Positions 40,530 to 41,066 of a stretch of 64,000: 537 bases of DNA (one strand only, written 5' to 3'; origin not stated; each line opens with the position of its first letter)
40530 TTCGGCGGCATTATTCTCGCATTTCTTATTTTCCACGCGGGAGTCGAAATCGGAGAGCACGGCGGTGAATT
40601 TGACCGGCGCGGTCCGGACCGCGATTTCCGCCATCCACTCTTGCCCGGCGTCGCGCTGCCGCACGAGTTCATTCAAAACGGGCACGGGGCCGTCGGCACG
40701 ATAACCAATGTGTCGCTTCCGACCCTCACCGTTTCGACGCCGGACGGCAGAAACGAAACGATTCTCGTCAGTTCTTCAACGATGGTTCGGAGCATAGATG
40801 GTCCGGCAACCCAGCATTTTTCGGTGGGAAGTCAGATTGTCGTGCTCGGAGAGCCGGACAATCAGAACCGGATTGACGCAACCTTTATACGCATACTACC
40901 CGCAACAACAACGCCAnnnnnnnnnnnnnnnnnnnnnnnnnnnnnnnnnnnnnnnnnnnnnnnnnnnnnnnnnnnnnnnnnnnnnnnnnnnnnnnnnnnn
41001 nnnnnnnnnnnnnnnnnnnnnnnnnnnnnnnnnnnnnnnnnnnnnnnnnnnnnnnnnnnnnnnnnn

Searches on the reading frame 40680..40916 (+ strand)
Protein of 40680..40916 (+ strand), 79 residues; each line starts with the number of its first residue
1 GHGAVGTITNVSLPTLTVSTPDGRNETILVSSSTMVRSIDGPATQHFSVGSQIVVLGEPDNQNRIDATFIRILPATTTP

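Call 17: find_homologous_proteins(query=A1, max_evalue=0.001)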
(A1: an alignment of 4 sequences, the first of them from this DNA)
Query A1 (4 sequences) (79 aa, profile of the alignment): 393 proteins with E <= 0.001 among 2611 candidates; the best 120 are listed.
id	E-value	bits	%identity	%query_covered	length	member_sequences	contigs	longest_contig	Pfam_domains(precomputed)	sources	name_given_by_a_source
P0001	2.7e-28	116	100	100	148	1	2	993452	-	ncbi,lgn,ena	ncbi:MAG: hypothetical protein WAN50_01800 [Minisyncoccia bacterium]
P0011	6.6e-27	111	31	73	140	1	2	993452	-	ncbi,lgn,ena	ncbi:MAG: hypothetical protein WAN50_01780 [Minisyncoccia bacterium]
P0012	1.2e-25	107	39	37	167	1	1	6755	PF18914.7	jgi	-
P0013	1.1e-24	104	31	66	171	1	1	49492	PF18914.7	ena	-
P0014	5.1e-24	102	21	66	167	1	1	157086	PF18914.7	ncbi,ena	-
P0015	1.6e-23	100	26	44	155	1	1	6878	-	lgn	-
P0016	1.2e-22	97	35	90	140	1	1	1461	PF18914.7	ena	-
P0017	4.0e-21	93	34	89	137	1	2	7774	-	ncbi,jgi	ncbi:MAG: hypothetical protein RLZZ26_505 [Candidatus Parcubacteria bacterium]|jgi:hypothetical prot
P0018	5.5e-21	92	34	89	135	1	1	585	PF18914.7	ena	-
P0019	5.6e-21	92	27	92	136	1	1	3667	-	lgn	-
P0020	8.2e-21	92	29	71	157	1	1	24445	-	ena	-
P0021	9.9e-21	91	31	78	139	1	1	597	-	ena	-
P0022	1.0e-20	91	31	89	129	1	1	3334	PF18914.7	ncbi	-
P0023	1.2e-20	91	35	82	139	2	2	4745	-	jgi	-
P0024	1.4e-20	91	32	90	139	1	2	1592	-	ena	-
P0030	2.5e-20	90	30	89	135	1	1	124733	-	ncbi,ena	-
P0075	1.0e-18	85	31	90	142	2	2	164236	-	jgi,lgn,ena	jgi:hypothetical protein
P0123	1.4e-17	81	31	82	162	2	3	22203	-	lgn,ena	-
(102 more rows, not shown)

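Call 18: find_encoding_contigs(protein=P0030, flank=8000, max_places=1)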
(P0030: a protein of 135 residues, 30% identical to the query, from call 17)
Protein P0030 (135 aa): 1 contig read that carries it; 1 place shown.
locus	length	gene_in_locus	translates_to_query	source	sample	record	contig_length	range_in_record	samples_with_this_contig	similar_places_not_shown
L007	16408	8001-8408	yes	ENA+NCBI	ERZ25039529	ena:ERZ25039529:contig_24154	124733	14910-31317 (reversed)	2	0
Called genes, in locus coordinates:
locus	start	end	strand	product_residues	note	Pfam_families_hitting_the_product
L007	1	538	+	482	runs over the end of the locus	-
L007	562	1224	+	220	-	-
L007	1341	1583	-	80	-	PF04333:MlaA (weak)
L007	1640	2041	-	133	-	PF04333:MlaA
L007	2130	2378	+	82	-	-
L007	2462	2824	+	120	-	-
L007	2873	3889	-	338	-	PF13354:Beta-lactamase2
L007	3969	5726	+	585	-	PF25917:BSH_RND (weak), PF25954:Beta-barrel_RND_2 (weak), PF25990:Beta-barrel_YknX, PF25975:CzcB_C (faint)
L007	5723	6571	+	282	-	PF00005:ABC_tran, PF02463:SMC_N (faint)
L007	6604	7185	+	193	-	PF12704:MacB_PCD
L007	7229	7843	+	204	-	PF02687:FtsX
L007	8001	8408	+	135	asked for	-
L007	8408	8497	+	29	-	-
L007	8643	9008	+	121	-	PF00076:RRM_1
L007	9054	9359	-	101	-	PF07098:DUF1360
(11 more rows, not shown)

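Call 19: find_encoding_contigs(protein=P0075, flank=8000, max_places=1)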
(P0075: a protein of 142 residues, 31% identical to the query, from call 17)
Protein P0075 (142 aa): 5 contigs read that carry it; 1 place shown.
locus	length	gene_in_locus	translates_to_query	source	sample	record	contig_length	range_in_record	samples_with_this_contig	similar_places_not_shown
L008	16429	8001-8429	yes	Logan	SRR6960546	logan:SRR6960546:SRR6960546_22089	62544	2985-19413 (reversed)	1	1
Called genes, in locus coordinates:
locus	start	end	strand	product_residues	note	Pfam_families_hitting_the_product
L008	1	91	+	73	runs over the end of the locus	-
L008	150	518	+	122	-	-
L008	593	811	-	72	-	-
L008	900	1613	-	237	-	PF03988:DUF347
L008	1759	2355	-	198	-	PF00106:adh_short, PF13561:adh_short_C2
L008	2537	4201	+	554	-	PF01565:FAD_binding_4, PF02913:FAD-oxidase_C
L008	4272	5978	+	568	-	PF25917:BSH_RND, PF25954:Beta-barrel_RND_2 (weak), PF25990:Beta-barrel_YknX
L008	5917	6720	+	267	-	PF02463:SMC_N (faint), PF00005:ABC_tran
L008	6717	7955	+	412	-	PF12704:MacB_PCD, PF02687:FtsX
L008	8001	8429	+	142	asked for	-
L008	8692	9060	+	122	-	PF00076:RRM_1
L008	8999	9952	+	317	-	PF03602:Cons_hypoth95 (faint), PF05175:MTS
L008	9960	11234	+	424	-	PF01409:tRNA-synt_2d (weak), PF13393:tRNA-synt_His, PF00587:tRNA-synt_2b, PF03129:HGTP_anticodon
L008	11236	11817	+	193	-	PF13482:RNase_H_2, PF10108:DNA_pol_B_exo2 (faint)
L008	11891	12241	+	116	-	-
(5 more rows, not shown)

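Call 20: find_encoding_contigs(protein=P0014, flank=8000, max_places=1)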
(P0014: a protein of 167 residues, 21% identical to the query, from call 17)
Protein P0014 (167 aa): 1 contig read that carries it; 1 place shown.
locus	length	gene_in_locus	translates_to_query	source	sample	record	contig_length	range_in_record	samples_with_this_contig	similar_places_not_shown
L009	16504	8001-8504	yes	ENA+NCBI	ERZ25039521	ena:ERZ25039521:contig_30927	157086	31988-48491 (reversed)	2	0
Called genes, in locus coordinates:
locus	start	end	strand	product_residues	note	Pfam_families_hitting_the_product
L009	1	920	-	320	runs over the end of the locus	PF01018:GTP1_OBG, PF01926:MMR_HSR1, PF02421:FeoB_N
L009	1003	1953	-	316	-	PF08448:PAS_4 (faint), PF07568:HisKA_2, PF02518:HATPase_c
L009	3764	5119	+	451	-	PF00722:Glyco_hydro_16, PF26113:GH16_XgeA (weak)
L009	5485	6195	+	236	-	-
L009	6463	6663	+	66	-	-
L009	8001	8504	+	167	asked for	PF18914:DUF5666 (weak)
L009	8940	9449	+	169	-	-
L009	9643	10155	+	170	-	PF00717:Peptidase_S24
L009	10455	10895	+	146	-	PF04203:Sortase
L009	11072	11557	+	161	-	PF06114:Peptidase_M78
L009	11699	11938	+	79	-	-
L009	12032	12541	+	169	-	-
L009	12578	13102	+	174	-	PF06414:Zeta_toxin (weak), PF13238:AAA_18, PF13671:AAA_33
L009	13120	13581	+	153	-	PF00583:Acetyltransf_1, PF13673:Acetyltransf_10, PF13508:Acetyltransf_7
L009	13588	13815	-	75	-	-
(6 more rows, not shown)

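Call 27: find_related_loci(query=A3, collection=genome_contigs, flank=10000)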
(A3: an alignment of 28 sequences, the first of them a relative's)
Query A3 (140 aa) in genome_contigs; peptide patterns used: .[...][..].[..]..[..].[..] (x = any residue, [..] = any of these).
30 stretches matched a pattern; 24 encode a relative of the query (tblastn E <= 1e-3); 24 distinct loci.
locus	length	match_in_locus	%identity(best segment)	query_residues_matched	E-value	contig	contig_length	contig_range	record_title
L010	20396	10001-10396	64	1-135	1e-47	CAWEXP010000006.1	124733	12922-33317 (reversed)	MAG: Candidatus Kaiserbacteria bacterium isolate MFD04780.bin.1.84 genome assembly, contig: contig_24154, whole genome s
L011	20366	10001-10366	65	1-130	1e-43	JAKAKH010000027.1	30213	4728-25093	MAG: bacterium isolate WY4.bin53 NODE_1763_length_30213_cov_2.574752, whole genome shotgun sequence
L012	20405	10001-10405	64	1-135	8e-43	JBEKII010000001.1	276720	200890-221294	MAG: Minisyncoccia bacterium isolate SPRUCE 297 SPRUCE_297_1, whole genome shotgun sequence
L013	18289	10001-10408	60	1-139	2e-42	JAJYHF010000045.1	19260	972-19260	MAG: bacterium isolate DBS1-3.bin45 NODE_5104_length_19260_cov_1.45565, whole genome shotgun sequence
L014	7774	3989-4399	63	1-140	8e-42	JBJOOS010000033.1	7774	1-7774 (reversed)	MAG: Candidatus Parcubacteria bacterium isolate watershed3_2019_sw_WHONDRS-S19S_0084_A_bin.15 scaffold_0001752, whole ge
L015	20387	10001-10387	61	2-135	9e-42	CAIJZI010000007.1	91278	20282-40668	uncultured bacterium isolate AlinenLipids_bin-0397 genome assembly, contig: bin-0397:7/9, whole genome shotgun sequence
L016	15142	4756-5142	63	1-133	1e-41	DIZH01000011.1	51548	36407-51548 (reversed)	MAG TPA_asm: Patescibacteria group bacterium UBA6033 UBA6033_contig_2068, whole genome shotgun sequence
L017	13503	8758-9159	57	1-137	2e-40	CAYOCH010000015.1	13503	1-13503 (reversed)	MAG TPA_asm: uncultured Candidatus Saccharibacteria bacterium isolate SRP093762_co1_108 genome assembly, contig: NODE_26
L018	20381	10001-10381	63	1-135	4e-37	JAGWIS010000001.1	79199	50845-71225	MAG: Patescibacteria group bacterium isolate REEB12 contig-150_258, whole genome shotgun sequence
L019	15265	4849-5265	56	1-137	2e-36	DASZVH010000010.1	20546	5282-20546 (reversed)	MAG TPA_asm: Candidatus Paceibacterota bacterium isolate SMAG_U6126 k141_208971, whole genome shotgun sequence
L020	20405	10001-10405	55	1-139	4e-36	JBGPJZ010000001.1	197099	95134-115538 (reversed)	MAG: Candidatus Paceibacteria bacterium isolate OBJ_0618_7090110_298 k141_6301966_length_197099_cov_26.6625, whole genom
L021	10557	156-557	61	6-140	3e-36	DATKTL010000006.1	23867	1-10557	MAG TPA_asm: Candidatus Paceibacterota bacterium isolate SMAG_U14080 k141_332052, whole genome shotgun sequence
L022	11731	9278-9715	50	1-137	5e-36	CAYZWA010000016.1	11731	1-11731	MAG TPA_asm: uncultured Candidatus Saccharibacteria bacterium isolate binchicken_co224_95 genome assembly, contig: NODE_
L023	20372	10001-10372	59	11-137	5e-35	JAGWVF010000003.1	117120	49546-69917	MAG: Patescibacteria group bacterium isolate REEB413 contig-150_88, whole genome shotgun sequence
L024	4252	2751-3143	64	1-135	2e-34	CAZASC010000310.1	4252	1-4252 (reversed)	MAG TPA_asm: uncultured Victivallales bacterium isolate binchicken_co3_499 genome assembly, contig: NODE_69367_length_42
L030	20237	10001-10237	68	51-129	2e-30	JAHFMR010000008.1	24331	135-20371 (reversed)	MAG: bacterium isolate nzgw461 NODE_1125_length_24332_cov_4.216472, whole genome shotgun sequence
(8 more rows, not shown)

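Call 29: predict_structure(alignment_id=A4)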
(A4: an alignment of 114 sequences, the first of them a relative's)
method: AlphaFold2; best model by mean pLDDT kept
length: 140 residues; sequences in the alignment: 114
mean_pLDDT: 67.9   pTM: 0.49
mean pLDDT of the five models: 67.9, 67.0, 62.8, 62.5, 57.7
residues with pLDDT >= 90: 0; 70-90: 76; 50-70: 34; < 50: 30
segments of 3 or more residues with pLDDT < 50: 28-56
pLDDT, mean of each block of 10 residues (from residue 1): 66 72 52 38 35 52 85 83 85 71 83 82 84 63
secondary structure, 60 per line:
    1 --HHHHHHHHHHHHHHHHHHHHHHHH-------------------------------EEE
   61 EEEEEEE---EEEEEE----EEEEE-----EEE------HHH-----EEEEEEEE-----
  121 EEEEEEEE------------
elements in order: H3-26 E58-67 E71-76 E81-85 E91-93 E108-115 E121-128

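Call 31: fold_search(model_id=the predicted structure, library=pdb)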
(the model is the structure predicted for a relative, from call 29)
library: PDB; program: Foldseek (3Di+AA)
matches with E <= 10: 926; with E <= 0.001: 0
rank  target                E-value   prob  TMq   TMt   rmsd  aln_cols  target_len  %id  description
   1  2l55_MODEL_1_A        6.9e-03  1.00  0.40  0.64   5.7        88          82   14  Solution structure of the C-terminal domain of SilB from Cupriavidus metallidurans (released 2011-02-23)
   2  1zeq                  1.5e-02  1.00  0.39  0.63   2.9        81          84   16  1.5 A Structure of apo-CusF residues 6-88 from Escherichia coli (released 2005-08-02)
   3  3tss                  1.6e-02  0.98  0.30  0.23   6.1        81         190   17  TOXIC SHOCK SYNDROME TOXIN-1 TETRAMUTANT, P2(1) CRYSTAL FORM (released 1997-12-24)
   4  9evt_7                2.5e-02  1.00  0.36  0.15   2.6        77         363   21  Structure of the small subunit of the flowering plant mitoribosome with the maturation factor RsgA (released 2026-03-18)
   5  1ts4_A                2.5e-02  0.97  0.28  0.20   6.0        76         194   18  Q139K MUTANT OF TOXIC SHOCK SYNDROME TOXIN-1 FROM S. AUREUS (released 1998-12-16)
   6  9e8o_B                2.6e-02  1.00  0.32  0.12   3.4        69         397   20  Nub1/Fat10-processing human 26S proteasome bound to Txnl1 with Rpt2 at top of spiral staircase and partially unfolded  (released 2024-12-04)
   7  8wi7_b                2.6e-02  0.97  0.32  0.29   5.1        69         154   19  Cryo- EM structure of Mycobacterium smegmatis 70S ribosome, bS1 and RafH. (released 2024-02-28)
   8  9u7r_E                2.8e-02  0.99  0.33  0.14   4.5        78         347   14  Substrate-free human 26S proteasome purified by midnolin, 20S proteasome, RPTs and RPN11 part (released 2026-04-01)
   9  7boi_W                3.2e-02  0.99  0.34  0.17   4.0        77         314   13  Bacterial 30S ribosomal subunit assembly complex state F (multibody refinement for body domain of 30S ribosome) (released 2021-07-07)
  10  6mse_B                3.2e-02  0.99  0.34  0.14   3.4        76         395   20  Cryo-EM structures and dynamics of substrate-engaged human 26S proteasome (released 2018-11-21)
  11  3h43_B                3.3e-02  1.00  0.33  0.55   3.4        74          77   18  N-terminal domain of the proteasome-activating nucleotidase of Methanocaldococcus jannaschii (released 2009-06-09)
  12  2qil_A                3.3e-02  0.96  0.30  0.22   6.2        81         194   17  TOXIC SHOCK SYNDROME TOXIN-1 AT 2.07 A RESOLUTION (released 1997-08-12)
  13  6aqg_C                3.6e-02  0.99  0.37  0.12   3.5        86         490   19  Crystal Structure of Lysyl-tRNA Synthetase from Mycobacterium ulcerans complexed with L-lysine and Cladosporin (released 2017-08-30)
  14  1wfq_MODEL_1_A        3.6e-02  0.99  0.38  0.56   9.0        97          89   15  Solution structure of the first cold-shock domain of the human KIAA0885 protein (UNR protein) (released 2004-11-26)
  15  3mxn_B                3.8e-02  1.00  0.40  0.43   3.4        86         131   16  Crystal structure of the RMI core complex (released 2010-09-15)
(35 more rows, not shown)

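Call 34: search_protein_families(library=pfam, proteins=[L030:5284-5994:+, L023:3277-3990:+, L020:5344-5802:+, L020:5812-6276:+, L011:5085-6101:+, P0014, P0015], max_evalue=0.1)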
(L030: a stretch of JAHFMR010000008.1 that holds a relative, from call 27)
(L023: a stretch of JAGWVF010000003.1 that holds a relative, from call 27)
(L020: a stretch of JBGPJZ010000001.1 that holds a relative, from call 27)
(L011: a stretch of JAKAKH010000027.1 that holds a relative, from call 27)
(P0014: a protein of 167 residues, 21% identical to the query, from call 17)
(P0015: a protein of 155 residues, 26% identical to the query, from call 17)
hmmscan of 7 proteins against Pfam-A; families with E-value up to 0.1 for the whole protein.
L030:5284-5994:+ (236 aa): 1 family
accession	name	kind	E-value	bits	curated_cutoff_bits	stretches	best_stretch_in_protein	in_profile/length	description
PF05251.17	Ost5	-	0.047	14.4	27.4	1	86-132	19-61/73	Oligosaccharyltransferase subunit 5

L023:3277-3990:+ (237 aa): 0 families

L020:5344-5802:+ (152 aa): 1 family
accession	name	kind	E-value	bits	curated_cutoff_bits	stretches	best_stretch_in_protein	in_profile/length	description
PF19764.4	DUF6251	-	0.081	13.2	26.5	1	36-81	37-83/126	Family of unknown function (DUF6251)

L020:5812-6276:+ (154 aa): 2 families
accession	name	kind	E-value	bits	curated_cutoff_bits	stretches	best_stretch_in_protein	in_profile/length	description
PF18914.6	DUF5666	-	3.7e-05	24.4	27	1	80-145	2-59/60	Domain of unknown function (DUF5666)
PF24421.1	Ig_J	-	0.091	13.3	29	0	53-86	65-98/104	Tip attachment protein J, Ig-like domain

L011:5085-6101:+ (338 aa): 1 family
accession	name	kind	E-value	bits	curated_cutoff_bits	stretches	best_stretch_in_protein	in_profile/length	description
PF07681.17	DoxX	-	7.6e-05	23.7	23.6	1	208-296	4-82/85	DoxX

P0014 (167 aa): 6 families
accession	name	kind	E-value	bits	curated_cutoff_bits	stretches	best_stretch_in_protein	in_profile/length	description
PF18914.6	DUF5666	-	1.3e-12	48.2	27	2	67-130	2-59/60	Domain of unknown function (DUF5666)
PF01336.31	tRNA_anti-codon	-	0.0058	17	27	0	94-121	31-58/75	OB-fold nucleic acid binding domain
PF21159.3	FlgK_2nd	-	0.017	15.9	24.7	0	63-147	1-83/116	Flagellar hook-associated protein 1, D3 domain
PF12869.13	tRNA_anti-like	-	0.024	14.6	23.5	0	94-124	104-136/146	tRNA_anti-like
PF02699.20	YajC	-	0.053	13.9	28.2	0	104-127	31-54/78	Preprotein translocase subunit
PF00436.31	SSB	-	0.058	13.9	26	0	82-121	40-79/104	Single-strand binding protein family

P0015 (155 aa): 5 families
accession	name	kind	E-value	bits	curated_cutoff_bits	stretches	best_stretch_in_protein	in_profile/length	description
PF18914.6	DUF5666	-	3.6e-05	24.4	27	2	77-140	1-59/60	Domain of unknown function (DUF5666)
PF01336.31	tRNA_anti-codon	-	0.00036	20.9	27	0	109-133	36-60/75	OB-fold nucleic acid binding domain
PF07076.17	DUF1344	-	0.0019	18.4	23.1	1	76-101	4-29/60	Protein of unknown function (DUF1344)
PF19135.5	DUF5818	-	0.011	15.8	27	0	85-134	8-47/57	Protein of unknown function (DUF5818)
PF25522.1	OB_cyt-4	-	0.037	15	27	0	7-45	23-59/77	Mitochondrial protein cyt-4, OB-fold domain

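Call 42: search_solved_structures(query=A4, max_evalue=10, show_alignments=2)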
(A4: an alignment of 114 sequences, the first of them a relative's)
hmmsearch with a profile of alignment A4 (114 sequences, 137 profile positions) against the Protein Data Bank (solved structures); distinct sequences matched with E-value up to 10: 2.
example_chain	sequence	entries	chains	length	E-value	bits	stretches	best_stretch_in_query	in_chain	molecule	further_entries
1wp5_A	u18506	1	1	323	0.49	13.2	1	39-76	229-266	topoisomerase IV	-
2a7y_A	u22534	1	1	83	0.68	12.8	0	98-132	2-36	Hypothetical protein Rv2302/MT2359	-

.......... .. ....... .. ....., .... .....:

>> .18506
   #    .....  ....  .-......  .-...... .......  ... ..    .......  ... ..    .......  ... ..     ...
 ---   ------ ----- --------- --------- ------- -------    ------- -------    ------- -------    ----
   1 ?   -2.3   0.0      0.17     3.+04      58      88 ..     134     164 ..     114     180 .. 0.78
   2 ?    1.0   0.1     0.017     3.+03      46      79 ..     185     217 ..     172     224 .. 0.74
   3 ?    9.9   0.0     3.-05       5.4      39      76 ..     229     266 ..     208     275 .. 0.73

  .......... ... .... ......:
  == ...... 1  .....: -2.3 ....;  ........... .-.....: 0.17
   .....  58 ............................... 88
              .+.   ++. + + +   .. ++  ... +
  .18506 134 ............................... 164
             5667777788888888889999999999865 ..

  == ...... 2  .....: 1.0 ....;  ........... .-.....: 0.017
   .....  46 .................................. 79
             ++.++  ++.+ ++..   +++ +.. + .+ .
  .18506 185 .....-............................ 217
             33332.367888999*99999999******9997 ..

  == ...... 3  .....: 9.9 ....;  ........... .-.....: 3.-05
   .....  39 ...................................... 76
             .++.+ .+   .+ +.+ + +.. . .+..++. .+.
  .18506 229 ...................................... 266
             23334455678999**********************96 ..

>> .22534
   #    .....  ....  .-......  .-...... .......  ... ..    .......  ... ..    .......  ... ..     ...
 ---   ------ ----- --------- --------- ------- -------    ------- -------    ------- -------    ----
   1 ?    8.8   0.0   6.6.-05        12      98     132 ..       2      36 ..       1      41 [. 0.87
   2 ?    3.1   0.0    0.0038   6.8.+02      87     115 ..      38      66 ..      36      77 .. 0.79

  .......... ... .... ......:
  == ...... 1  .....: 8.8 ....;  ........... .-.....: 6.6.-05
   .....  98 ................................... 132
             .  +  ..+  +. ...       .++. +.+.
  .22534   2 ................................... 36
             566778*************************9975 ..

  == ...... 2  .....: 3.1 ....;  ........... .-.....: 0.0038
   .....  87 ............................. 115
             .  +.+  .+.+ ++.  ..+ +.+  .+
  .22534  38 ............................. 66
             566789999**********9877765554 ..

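Call 65: find_encoding_contigs(protein=P0013, flank=7000, max_places=1)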
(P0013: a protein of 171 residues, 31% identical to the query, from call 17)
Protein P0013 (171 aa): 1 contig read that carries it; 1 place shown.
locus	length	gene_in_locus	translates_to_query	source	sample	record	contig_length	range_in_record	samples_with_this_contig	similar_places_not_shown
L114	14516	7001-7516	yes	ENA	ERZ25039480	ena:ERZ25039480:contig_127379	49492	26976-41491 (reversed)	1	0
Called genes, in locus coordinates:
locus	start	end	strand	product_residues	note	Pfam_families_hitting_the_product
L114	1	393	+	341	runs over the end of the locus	PF00070:Pyr_redox (faint), PF00890:FAD_binding_2 (faint), PF01134:GIDA (faint), PF01266:DAO (faint), PF03486:HI0933_like (faint), PF07992:Pyr_redox_2, PF12831:FAD_oxidored (faint), PF13738:Pyr_redox_3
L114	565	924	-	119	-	PF00565:SNase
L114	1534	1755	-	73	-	-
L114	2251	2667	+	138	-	PF01936:NYN (weak)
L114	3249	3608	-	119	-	PF06305:LapA_dom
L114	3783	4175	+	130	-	-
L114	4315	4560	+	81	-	-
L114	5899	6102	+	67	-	-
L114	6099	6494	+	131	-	PF13650:Asp_protease_2 (weak)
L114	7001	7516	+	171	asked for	PF18914:DUF5666 (faint)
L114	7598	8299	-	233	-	-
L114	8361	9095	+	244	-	PF00814:TsaD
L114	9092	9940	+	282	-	PF00814:TsaD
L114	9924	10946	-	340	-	PF01471:PG_binding_1 (faint)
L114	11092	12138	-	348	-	-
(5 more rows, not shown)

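Call 66: find_encoding_contigs(protein=P0123, flank=7000, max_places=1)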
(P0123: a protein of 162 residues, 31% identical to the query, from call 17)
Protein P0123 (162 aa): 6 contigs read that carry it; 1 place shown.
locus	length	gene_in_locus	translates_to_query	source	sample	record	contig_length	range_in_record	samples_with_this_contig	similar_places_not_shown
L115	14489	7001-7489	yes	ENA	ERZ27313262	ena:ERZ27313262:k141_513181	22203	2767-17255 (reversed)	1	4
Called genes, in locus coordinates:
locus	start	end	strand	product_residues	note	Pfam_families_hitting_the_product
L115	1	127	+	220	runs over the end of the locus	PF07963:N_methyl (weak)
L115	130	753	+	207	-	-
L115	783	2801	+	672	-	PF22745:Nlig-Ia, PF01653:DNA_ligase_aden, PF03120:OB_DNA_ligase, PF00633:HHH (faint), PF12826:HHH_2, PF14520:HHH_5, PF00533:BRCT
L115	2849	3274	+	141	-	PF06689:zf-C4_ClpX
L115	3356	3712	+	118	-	PF02686:GatC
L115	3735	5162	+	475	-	PF01425:Amidase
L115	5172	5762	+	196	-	-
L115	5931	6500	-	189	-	PF04073:tRNA_edit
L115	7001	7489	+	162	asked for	-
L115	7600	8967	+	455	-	-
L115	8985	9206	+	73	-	PF01197:Ribosomal_L31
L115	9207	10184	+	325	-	PF03462:PCRF, PF00472:RF-1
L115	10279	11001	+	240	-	PF00318:Ribosomal_S2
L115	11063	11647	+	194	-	PF00889:EF_TS, PF25025:EF-Ts_N (weak)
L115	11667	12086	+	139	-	-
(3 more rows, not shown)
